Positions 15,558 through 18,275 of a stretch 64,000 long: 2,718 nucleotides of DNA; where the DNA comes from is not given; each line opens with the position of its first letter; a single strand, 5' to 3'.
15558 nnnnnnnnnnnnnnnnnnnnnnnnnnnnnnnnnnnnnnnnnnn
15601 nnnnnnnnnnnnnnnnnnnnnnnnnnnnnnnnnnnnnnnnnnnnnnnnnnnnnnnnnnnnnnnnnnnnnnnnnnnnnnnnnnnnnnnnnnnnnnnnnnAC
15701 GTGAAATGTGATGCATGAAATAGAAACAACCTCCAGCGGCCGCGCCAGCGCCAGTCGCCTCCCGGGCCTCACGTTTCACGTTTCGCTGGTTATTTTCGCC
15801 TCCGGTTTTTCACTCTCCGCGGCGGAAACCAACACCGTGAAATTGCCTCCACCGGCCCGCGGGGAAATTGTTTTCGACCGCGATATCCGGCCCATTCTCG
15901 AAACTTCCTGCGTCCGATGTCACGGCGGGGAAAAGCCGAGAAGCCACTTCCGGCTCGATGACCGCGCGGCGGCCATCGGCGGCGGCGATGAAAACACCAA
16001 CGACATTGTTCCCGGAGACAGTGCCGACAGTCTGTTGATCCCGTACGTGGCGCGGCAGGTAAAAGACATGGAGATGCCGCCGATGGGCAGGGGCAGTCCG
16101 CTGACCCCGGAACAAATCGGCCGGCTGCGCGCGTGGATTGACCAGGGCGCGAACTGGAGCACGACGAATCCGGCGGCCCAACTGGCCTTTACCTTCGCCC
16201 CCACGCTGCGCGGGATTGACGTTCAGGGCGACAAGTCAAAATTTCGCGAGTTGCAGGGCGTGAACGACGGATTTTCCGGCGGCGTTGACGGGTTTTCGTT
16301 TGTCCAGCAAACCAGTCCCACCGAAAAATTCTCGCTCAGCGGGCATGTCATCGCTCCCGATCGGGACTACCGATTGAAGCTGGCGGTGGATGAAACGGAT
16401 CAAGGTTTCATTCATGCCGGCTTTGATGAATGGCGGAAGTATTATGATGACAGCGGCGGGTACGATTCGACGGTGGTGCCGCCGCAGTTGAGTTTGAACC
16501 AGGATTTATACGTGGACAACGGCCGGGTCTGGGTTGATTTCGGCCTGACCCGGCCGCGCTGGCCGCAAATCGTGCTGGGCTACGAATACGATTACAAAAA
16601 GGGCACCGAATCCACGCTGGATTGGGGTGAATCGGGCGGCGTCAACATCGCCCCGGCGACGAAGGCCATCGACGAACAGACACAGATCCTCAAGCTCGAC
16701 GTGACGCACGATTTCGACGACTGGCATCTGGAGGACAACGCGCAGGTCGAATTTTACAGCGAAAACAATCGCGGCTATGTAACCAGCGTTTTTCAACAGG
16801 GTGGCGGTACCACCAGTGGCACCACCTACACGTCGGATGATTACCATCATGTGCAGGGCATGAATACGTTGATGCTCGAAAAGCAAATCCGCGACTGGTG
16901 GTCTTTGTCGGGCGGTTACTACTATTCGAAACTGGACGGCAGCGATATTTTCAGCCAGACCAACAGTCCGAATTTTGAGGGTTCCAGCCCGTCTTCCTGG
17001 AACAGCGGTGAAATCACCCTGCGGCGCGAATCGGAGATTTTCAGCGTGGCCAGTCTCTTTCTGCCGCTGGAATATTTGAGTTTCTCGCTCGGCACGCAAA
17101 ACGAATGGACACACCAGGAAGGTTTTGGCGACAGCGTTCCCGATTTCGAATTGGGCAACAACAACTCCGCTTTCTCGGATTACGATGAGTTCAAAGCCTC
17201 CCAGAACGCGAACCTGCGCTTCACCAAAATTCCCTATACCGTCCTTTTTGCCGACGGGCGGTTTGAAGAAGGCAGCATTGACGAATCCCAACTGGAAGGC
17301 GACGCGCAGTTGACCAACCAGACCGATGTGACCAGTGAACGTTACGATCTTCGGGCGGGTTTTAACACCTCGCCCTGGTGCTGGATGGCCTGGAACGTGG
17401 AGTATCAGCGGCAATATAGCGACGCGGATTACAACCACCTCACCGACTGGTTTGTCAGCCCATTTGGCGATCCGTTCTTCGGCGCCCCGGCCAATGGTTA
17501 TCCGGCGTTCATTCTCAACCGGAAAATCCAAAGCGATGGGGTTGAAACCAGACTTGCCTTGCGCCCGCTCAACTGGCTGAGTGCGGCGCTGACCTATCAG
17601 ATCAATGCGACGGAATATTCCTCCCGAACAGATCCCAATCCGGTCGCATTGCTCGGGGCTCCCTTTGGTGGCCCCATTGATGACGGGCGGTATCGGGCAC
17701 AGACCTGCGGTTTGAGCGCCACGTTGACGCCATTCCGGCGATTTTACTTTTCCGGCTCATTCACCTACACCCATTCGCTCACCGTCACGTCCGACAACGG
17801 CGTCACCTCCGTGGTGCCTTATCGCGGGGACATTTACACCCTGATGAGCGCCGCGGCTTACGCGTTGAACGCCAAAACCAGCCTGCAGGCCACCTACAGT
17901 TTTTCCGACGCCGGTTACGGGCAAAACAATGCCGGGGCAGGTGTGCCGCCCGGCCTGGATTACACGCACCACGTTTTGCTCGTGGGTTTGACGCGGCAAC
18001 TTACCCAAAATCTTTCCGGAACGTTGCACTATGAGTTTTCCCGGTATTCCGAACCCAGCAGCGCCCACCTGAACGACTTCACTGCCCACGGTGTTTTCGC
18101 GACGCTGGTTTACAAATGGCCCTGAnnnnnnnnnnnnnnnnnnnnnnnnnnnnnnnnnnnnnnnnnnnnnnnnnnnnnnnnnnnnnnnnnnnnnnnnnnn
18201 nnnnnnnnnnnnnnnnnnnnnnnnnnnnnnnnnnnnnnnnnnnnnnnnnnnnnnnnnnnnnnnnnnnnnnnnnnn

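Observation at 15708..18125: Monohaem cytochrome domain fused in one polypeptide to a roughly 650-aa predicted beta-barrel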

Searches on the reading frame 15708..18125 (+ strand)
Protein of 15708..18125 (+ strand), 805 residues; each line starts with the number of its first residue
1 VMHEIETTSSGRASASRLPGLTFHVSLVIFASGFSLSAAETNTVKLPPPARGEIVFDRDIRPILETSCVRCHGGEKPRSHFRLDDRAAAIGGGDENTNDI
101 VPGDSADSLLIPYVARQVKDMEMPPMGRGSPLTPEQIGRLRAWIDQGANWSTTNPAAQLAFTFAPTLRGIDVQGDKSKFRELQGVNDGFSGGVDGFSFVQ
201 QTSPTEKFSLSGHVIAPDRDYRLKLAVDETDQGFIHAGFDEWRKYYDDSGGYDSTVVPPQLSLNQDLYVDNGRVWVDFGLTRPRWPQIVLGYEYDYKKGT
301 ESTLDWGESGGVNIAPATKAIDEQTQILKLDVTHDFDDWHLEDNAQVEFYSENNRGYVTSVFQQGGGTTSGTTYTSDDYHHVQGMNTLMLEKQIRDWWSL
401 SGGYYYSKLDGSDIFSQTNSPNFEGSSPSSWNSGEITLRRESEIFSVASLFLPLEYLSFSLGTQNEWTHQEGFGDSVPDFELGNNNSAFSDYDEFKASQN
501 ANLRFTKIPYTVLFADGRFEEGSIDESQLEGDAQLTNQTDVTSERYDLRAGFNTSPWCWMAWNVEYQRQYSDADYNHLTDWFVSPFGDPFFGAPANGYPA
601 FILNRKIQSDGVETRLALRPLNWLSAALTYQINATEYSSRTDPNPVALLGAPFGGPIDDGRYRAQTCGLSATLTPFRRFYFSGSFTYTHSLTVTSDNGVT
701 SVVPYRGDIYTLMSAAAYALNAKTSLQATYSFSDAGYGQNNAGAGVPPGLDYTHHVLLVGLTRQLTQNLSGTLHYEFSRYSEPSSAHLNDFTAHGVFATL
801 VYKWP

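Call 3: search_protein_families(library=pfam, proteins=[window:15708-18125:+], max_evalue=0.1)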
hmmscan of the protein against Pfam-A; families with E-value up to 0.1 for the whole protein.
window:15708-18125:+ (805 aa): 3 families
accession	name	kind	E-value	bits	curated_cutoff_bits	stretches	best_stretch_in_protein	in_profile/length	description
PF07635.16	PSCyt1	-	3.9e-13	50.2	22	1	68-126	1-58/59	Planctomycete cytochrome C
PF13442.11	Cytochrome_CBB3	-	0.004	17.9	27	1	61-144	7-68/68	Cytochrome C oxidase, cbb3-type, subunit III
PF22297.1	PccH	-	0.073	13.6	24.4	0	56-84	2-31/133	PccH Cytochrome c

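Call 4: search_protein_families(library=ncbifam, proteins=[window:15708-18125:+], max_evalue=0.1)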
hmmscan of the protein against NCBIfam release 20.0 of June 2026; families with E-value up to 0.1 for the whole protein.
window:15708-18125:+ (805 aa): 1 family
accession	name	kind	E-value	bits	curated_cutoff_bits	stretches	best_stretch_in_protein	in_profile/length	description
TIGR03806.1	chp_HNE_0200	subfamily_domain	0.0014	17.8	313.3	1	88-146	255-313/314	SO2930 family diheme c-type cytochrome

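Call 5: find_homologous_proteins(query=window:15708-18125:+, max_evalue=0.001)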
Query window:15708-18125:+ (805 aa): 1347 proteins with E <= 0.001 among 8000 candidates; the best 120 are listed.
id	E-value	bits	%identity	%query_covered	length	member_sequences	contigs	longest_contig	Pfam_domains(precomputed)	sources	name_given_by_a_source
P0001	0.0e+0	1880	100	100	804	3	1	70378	PF07635.17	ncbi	-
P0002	0.0e+0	1544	82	100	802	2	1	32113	PF07635.17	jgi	jgi:hypothetical protein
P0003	0.0e+0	1485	79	100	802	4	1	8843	PF07635.17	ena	-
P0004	0.0e+0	1469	81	98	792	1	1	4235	PF07635.17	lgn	-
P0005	0.0e+0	1468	79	100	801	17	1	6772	PF07635.17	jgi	jgi:hypothetical protein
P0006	0.0e+0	1459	80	98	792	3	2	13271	PF07635.17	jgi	-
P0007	0.0e+0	1451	80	98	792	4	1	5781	PF07635.17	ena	-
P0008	0.0e+0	1448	78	100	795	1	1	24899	PF07635.17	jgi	jgi:hypothetical protein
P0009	0.0e+0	1445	79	97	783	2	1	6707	PF07635.17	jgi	-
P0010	0.0e+0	1440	77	100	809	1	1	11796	PF07635.17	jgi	jgi:hypothetical protein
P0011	0.0e+0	1436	77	100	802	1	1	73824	PF07635.17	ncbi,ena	-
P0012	0.0e+0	1428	80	95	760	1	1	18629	PF07635.17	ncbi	-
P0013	0.0e+0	1414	75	100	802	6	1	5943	PF07635.17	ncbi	-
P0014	0.0e+0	1405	77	98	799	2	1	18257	PF07635.17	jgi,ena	-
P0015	0.0e+0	1397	76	97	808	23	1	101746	PF07635.17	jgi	jgi:hypothetical protein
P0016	0.0e+0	1394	75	100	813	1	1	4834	PF07635.17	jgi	jgi:Planctomycete cytochrome C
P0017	0.0e+0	1389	75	100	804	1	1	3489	PF07635.17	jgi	jgi:Planctomycete cytochrome C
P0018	0.0e+0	1373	76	96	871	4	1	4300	PF07635.17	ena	-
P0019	0.0e+0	1371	76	97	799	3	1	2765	PF07635.17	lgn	-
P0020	0.0e+0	1367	76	97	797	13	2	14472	PF07635.17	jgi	jgi:hypothetical protein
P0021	0.0e+0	1337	71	100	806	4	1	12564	PF07635.17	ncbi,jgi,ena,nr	ncbi:MAG TPA: c-type cytochrome domain-containing protein [Candidatus Acidoferrales bacterium]|nr:c-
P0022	0.0e+0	1330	72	100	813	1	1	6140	PF07635.17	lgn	-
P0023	0.0e+0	1321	71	100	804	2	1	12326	PF07635.17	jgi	jgi:hypothetical protein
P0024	0.0e+0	1319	72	97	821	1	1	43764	PF07635.17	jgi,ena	jgi:hypothetical protein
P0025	0.0e+0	1297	77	91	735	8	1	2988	PF07635.17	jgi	jgi:hypothetical protein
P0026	0.0e+0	1292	72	98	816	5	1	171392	PF07635.17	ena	-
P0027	0.0e+0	1278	70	97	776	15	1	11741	PF07635.17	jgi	jgi:hypothetical protein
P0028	0.0e+0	1277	70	97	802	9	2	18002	PF07635.17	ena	-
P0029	0.0e+0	1267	70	98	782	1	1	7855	PF07635.17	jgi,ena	-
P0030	0.0e+0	1266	70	99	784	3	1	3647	PF07635.17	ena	-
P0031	0.0e+0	1264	70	96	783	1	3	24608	PF07635.17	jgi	jgi:hypothetical protein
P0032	0.0e+0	1260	67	100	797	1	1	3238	PF07635.17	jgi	jgi:hypothetical protein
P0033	0.0e+0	1258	71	96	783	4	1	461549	PF07635.17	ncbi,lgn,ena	-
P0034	0.0e+0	1252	69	99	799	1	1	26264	PF07635.17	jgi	jgi:hypothetical protein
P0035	0.0e+0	1251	70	96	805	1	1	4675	PF07635.17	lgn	-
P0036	0.0e+0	1243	66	100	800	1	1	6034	PF07635.17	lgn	-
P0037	0.0e+0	1242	70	96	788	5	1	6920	PF07635.17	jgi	jgi:hypothetical protein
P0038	0.0e+0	1239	69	97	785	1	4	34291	PF07635.17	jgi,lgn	jgi:hypothetical protein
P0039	0.0e+0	1218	68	96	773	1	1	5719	PF07635.17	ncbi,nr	ncbi:MAG TPA: c-type cytochrome domain-containing protein, partial [Candidatus Saccharimonadales bac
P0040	0.0e+0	1169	65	98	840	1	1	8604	PF07635.17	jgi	jgi:Planctomycete cytochrome C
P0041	0.0e+0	1113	64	95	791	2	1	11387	PF07635.17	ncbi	ncbi:MAG: c-type cytochrome domain-containing protein [Limisphaerales bacterium]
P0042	0.0e+0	1111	64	97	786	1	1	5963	PF07635.17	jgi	jgi:hypothetical protein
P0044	0.0e+0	1108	63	100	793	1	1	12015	PF07635.17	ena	-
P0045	0.0e+0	1099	62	100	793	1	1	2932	PF07635.17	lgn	-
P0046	0.0e+0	1098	63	97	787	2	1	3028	PF07635.17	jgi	jgi:hypothetical protein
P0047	0.0e+0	1097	63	97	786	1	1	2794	PF07635.17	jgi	-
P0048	0.0e+0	1092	63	97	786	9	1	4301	PF07635.17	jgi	jgi:hypothetical protein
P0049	0.0e+0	1090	63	96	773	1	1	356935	PF07635.17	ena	-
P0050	0.0e+0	1090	62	98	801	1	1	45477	PF07635.17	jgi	jgi:hypothetical protein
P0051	0.0e+0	1090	63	97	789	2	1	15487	PF07635.17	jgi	jgi:hypothetical protein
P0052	0.0e+0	1083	62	97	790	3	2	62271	PF07635.17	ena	-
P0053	0.0e+0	1081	64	95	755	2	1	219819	PF07635.17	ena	-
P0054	0.0e+0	1078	61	100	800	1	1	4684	PF07635.17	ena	-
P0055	0.0e+0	1076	61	100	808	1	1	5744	PF07635.17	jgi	jgi:hypothetical protein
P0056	0.0e+0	1075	63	96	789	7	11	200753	PF07635.17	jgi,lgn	jgi:hypothetical protein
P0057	0.0e+0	1074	62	97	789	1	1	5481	PF07635.17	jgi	jgi:Planctomycete cytochrome C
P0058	0.0e+0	1073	62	97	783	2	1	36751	PF07635.17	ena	-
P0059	0.0e+0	1072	62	96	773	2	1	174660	PF07635.17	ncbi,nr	ncbi:MAG: hypothetical protein PHY43_09480 [Verrucomicrobiales bacterium]|nr:hypothetical protein [V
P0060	0.0e+0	1071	62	96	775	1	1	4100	PF07635.17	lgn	-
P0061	0.0e+0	1069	61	98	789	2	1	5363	PF07635.17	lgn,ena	-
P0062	0.0e+0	1067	62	97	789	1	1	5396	PF07635.17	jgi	jgi:hypothetical protein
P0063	0.0e+0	1064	61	100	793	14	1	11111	PF07635.17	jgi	jgi:hypothetical protein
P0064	0.0e+0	1062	61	100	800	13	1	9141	PF07635.17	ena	-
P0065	0.0e+0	1059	63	94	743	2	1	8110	PF07635.17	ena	-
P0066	0.0e+0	1059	62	95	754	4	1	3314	PF07635.17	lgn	-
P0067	0.0e+0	1057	62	96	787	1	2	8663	PF07635.17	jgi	jgi:hypothetical protein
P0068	0.0e+0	1055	61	97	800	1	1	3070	PF07635.17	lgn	-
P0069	0.0e+0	1055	62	96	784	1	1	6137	PF07635.17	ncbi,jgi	ncbi:MAG: c-type cytochrome domain-containing protein [Verrucomicrobiota bacterium]|jgi:hypothetical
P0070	0.0e+0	1055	61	97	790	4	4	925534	PF07635.17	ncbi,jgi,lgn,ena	jgi:mono/diheme cytochrome c family protein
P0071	0.0e+0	1054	60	98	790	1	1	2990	PF07635.17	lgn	-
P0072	0.0e+0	1052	61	97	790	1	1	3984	PF07635.17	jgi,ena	-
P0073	0.0e+0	1051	61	96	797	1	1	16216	PF07635.17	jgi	jgi:hypothetical protein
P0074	0.0e+0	1049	60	100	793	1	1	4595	PF07635.17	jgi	jgi:hypothetical protein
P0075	0.0e+0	1049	59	98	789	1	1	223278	PF07635.17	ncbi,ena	-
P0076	0.0e+0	1047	60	100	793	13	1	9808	PF07635.17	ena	-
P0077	0.0e+0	1046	61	97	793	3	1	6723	PF07635.17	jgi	jgi:hypothetical protein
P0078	0.0e+0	1045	59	100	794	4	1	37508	PF07635.17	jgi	-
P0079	0.0e+0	1044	61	95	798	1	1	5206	PF07635.17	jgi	jgi:cytochrome c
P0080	0.0e+0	1041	82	68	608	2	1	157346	PF07635.17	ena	-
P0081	0.0e+0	1041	61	97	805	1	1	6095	PF07635.17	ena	-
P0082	0.0e+0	1041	61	97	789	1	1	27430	PF07635.17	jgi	jgi:hypothetical protein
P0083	0.0e+0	1040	61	97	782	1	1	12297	PF07635.17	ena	-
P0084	0.0e+0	1036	61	96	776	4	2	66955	PF07635.17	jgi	-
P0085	0.0e+0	1035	60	96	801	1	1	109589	PF07635.17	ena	-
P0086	0.0e+0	1034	59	97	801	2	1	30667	PF07635.17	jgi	-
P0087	0.0e+0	1030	60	97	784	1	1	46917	PF07635.17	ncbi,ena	-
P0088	0.0e+0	1029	60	97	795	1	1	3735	PF07635.17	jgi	jgi:hypothetical protein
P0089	0.0e+0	1026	60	97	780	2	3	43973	PF07635.17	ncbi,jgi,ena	ncbi:MAG TPA: c-type cytochrome domain-containing protein [Verrucomicrobiae bacterium]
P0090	0.0e+0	1025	59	97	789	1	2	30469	PF07635.17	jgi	jgi:hypothetical protein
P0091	0.0e+0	1025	59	97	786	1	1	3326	PF07635.17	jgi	jgi:hypothetical protein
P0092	0.0e+0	1025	58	100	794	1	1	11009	PF07635.17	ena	-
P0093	0.0e+0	1025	59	97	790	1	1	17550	PF07635.17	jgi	jgi:hypothetical protein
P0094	0.0e+0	1024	59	97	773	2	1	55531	PF07635.17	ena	-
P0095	0.0e+0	1023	58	99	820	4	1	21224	PF07635.17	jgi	jgi:hypothetical protein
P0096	0.0e+0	1023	59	98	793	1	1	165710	PF07635.17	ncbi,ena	-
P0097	0.0e+0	1021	60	97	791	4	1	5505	PF07635.17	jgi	jgi:Planctomycete cytochrome C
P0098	0.0e+0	1020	60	96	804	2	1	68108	PF07635.17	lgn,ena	-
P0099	0.0e+0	1020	58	100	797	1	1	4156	PF07635.17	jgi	jgi:hypothetical protein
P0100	0.0e+0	1018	58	97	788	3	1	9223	PF07635.17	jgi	jgi:hypothetical protein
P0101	0.0e+0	1016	60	96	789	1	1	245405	PF07635.17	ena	-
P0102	0.0e+0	1016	60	96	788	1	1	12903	PF07635.17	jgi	jgi:mono/diheme cytochrome c family protein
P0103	0.0e+0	1016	60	97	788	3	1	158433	PF07635.17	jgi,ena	jgi:hypothetical protein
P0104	0.0e+0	1015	60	94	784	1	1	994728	PF07635.17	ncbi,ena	-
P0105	0.0e+0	1014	60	97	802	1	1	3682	PF07635.17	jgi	jgi:Planctomycete cytochrome C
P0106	0.0e+0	1014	58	97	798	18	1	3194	PF07635.17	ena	-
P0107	0.0e+0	1013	59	96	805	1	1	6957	PF07635.17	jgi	jgi:hypothetical protein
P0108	0.0e+0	1012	60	97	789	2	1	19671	PF07635.17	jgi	jgi:hypothetical protein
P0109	0.0e+0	1011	59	96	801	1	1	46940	PF07635.17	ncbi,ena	-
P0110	1.3e-298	1011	59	97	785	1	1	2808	PF07635.17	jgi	jgi:hypothetical protein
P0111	1.7e-298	1010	58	97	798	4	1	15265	PF07635.17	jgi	jgi:hypothetical protein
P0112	4.3e-298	1009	59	97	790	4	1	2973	PF07635.17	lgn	-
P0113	1.2e-297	1008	59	97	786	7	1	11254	PF07635.17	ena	-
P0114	2.6e-297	1007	59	96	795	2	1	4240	PF07635.17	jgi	jgi:hypothetical protein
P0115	1.4e-296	1004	58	97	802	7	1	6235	PF07635.17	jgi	jgi:hypothetical protein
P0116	1.5e-296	1004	58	97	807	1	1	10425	PF07635.17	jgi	jgi:hypothetical protein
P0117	1.6e-296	1004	60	96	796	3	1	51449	PF07635.17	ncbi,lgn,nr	ncbi:MAG TPA: c-type cytochrome domain-containing protein [Verrucomicrobiae bacterium]|nr:c-type cyt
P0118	2.4e-296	1003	58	98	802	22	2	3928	PF07635.17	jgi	jgi:hypothetical protein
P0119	5.6e-296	1002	59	97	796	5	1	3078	PF07635.17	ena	-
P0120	1.2e-295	1001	59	97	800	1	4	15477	PF07635.17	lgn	-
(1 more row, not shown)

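Call 6: search_solved_structures(query=window:15708-18125:+, max_evalue=10, show_alignments=2)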
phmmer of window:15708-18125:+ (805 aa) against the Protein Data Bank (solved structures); distinct sequences matched with E-value up to 10: 2.
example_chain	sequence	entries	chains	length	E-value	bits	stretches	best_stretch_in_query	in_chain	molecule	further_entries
4rlr_A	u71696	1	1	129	0.27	12.5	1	52-80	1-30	Cytochrome c, 1 heme-binding site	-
6y4r_A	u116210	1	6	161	1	10.5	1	571-623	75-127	DotU family type IV/VI secretion system protein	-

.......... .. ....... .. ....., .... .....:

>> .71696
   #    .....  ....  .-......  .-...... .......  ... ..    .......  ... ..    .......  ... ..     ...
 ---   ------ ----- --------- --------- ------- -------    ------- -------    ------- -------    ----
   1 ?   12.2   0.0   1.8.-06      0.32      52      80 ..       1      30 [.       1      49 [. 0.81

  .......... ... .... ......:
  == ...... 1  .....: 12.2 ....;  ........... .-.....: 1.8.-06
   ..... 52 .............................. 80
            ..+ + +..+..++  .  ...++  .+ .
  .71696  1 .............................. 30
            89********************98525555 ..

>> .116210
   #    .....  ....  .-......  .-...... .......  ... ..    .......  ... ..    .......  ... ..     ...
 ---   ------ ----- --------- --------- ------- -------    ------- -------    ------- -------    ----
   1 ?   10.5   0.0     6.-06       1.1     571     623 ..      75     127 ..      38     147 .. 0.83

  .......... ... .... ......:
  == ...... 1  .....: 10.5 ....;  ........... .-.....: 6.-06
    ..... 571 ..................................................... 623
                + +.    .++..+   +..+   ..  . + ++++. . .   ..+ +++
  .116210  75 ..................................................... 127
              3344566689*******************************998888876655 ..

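Call 19: predict_structure(alignment_id=A1)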
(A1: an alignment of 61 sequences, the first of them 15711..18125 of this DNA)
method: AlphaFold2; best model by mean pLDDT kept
length: 804 residues; sequences in the alignment: 61
mean_pLDDT: 71.5   pTM: 0.59
mean pLDDT of the five models: 71.5, 70.5, 65.2, 48.9, 48.0
residues with pLDDT >= 90: 212; 70-90: 276; 50-70: 152; < 50: 164
segments of 3 or more residues with pLDDT < 50: 1-42, 67-81, 91-95, 151-196, 213-219, 305-308, 362-369, 577-598, 645-652, 802-804
pLDDT, mean of each block of 10 residues (from residue 1): 26 29 40 29 63 73 54 37 55 57 76 65 58 81 74 37 29 29 27 52 67 49 72 82 68 53 71 88 84 91 55 69 96 88 96 75 45 83 95 88 96 77 60 90 95 87 96 81 81 95 83 94 85 70 94 86 94 65 45 40 86 91 90 86 49 65 93 78 92 66 79 88 87 74 64 90 81 89 78 81 52
secondary structure, 60 per line:
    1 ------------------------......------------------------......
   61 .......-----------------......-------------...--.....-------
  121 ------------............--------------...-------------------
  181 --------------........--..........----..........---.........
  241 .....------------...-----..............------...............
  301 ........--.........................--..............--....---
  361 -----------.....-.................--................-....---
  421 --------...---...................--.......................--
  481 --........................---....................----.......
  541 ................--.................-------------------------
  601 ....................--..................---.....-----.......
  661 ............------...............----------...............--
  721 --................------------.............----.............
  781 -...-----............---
elements in order (helices of 4 or more, strands of 3 or more residues): H25-30 H55-67 H85-90 H109-113 H133-144 E159-161 E195-202 E205-214 E219-228 E232-245 E266-279 E286-308 E311-335 E338-351 E354-357 E372-376 E378-394 E397-412 E414-417 E429-431 E435-453 E456-478 E483-506 E510-529 E534-556 E559-575 E601-620 E623-640 H644-648 E654-672 E679-693 E704-718 E723-738 E751-763 E768-780 E790-801

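Call 21: search_protein_representatives(protein=window:16185-18122:+)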
Query: 646 residues. Proteins with E-value up to 0.001 (for the whole library): 747; up to 1e-10: 500; up to 1e-30: 188. The best 150 are listed.
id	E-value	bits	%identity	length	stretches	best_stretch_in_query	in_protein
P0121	2.7e-179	614.1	49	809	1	1-645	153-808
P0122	7.4e-156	536.7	48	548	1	100-645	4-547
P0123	6.0e-151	520.5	42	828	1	2-642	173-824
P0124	1.7e-144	499.1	53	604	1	1-461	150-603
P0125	1.7e-143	495.8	43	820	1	3-646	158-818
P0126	5.8e-138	477.5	55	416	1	226-645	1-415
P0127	3.4e-135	468.4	42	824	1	3-646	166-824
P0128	3.6e-131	455.1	40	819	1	6-639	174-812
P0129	1.5e-130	453.0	42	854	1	6-643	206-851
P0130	5.5e-130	451.2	40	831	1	2-641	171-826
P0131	2.2e-125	436.0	39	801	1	3-646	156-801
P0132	1.1e-123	430.3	38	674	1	4-644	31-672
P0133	1.4e-120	420.1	40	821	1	6-645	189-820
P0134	1.6e-120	419.9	38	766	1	5-646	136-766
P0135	1.7e-120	419.8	38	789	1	2-646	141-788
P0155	1.3e-110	387.2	37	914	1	1-645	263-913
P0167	2.2e-99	350.0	35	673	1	4-639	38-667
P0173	1.7e-94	333.9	34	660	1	5-645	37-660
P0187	2.7e-86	306.8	35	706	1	2-641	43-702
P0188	6.8e-86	305.5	33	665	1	4-644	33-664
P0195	4.7e-81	289.5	33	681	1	3-643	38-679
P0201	3.2e-76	273.6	32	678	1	11-644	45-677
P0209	2.8e-68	247.3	31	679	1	9-642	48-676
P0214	5.7e-66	239.6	33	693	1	2-641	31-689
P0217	1.9e-65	237.9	29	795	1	8-645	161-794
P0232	2.8e-57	210.9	30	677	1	2-643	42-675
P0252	1.5e-46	175.5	25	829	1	25-645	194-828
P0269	1.1e-39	152.8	28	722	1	7-644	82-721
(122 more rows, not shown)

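Call 23: fold_search(model_id=the predicted structure, library=pdb)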
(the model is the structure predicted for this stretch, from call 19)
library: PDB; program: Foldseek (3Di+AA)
matches with E <= 10: 772; with E <= 0.001: 167
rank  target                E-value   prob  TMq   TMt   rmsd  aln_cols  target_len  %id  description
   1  6r2q_B                2.1e-11  1.00  0.41  0.48   9.4       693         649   14  Structure of the Mtr complex (released 2020-04-22)
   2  5fp1                  4.2e-08  1.00  0.30  0.33  15.2       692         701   11  Crystal structure of the siderophore receptor PiuA from Acinetobacter baumannii (released 2016-05-11)
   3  6z91_A                1.3e-07  1.00  0.31  0.36  11.1       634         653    9  Copper transporter OprC (released 2021-06-30)
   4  6z9y_A                1.4e-07  1.00  0.31  0.36  13.2       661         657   10  Copper transporter OprC (released 2021-06-30)
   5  9a3c_MODEL_1_A        1.6e-07  1.00  0.31  0.32  13.6       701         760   11  Model of E. coli Fiu by in-cell photo-crosslinking MS and deep learning (released 2023-02-24)
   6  6z99_A                1.7e-07  1.00  0.32  0.37  10.8       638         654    9  Copper transporter OprC (released 2021-06-30)
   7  6z8y_A                1.7e-07  1.00  0.31  0.35  11.2       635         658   10  Copper transporter OprC (released 2021-06-09)
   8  6z8s_A                1.8e-07  1.00  0.31  0.36  12.0       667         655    9  Copper transporter OprC (released 2021-06-09)
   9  6z8u_A                1.9e-07  1.00  0.31  0.36  12.0       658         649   10  Copper transporter OprC (released 2021-06-09)
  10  6z8u_B                2.0e-07  1.00  0.31  0.36  11.5       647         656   11  Copper transporter OprC (released 2021-06-09)
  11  6z8r_B                2.9e-07  1.00  0.32  0.37  11.6       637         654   10  Copper transporter OprC (released 2021-06-09)
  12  6z9y_D                3.4e-07  1.00  0.31  0.36  12.9       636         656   10  Copper transporter OprC (released 2021-06-30)
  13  6z9n_A                3.9e-07  1.00  0.30  0.35  12.3       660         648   10  Copper transporter OprC (released 2021-06-30)
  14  6z8r_A                3.9e-07  1.00  0.31  0.36  13.2       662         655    9  Copper transporter OprC (released 2021-06-09)
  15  6h7v_A                4.2e-07  1.00  0.28  0.32  13.3       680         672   11  Crystal structure of BauA, the Ferric preacinetobactin receptor from Acinetobacter baumannii (released 2018-10-10)
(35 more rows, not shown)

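Call 26: find_encoding_contigs(protein=P0001, flank=6000, max_places=2)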
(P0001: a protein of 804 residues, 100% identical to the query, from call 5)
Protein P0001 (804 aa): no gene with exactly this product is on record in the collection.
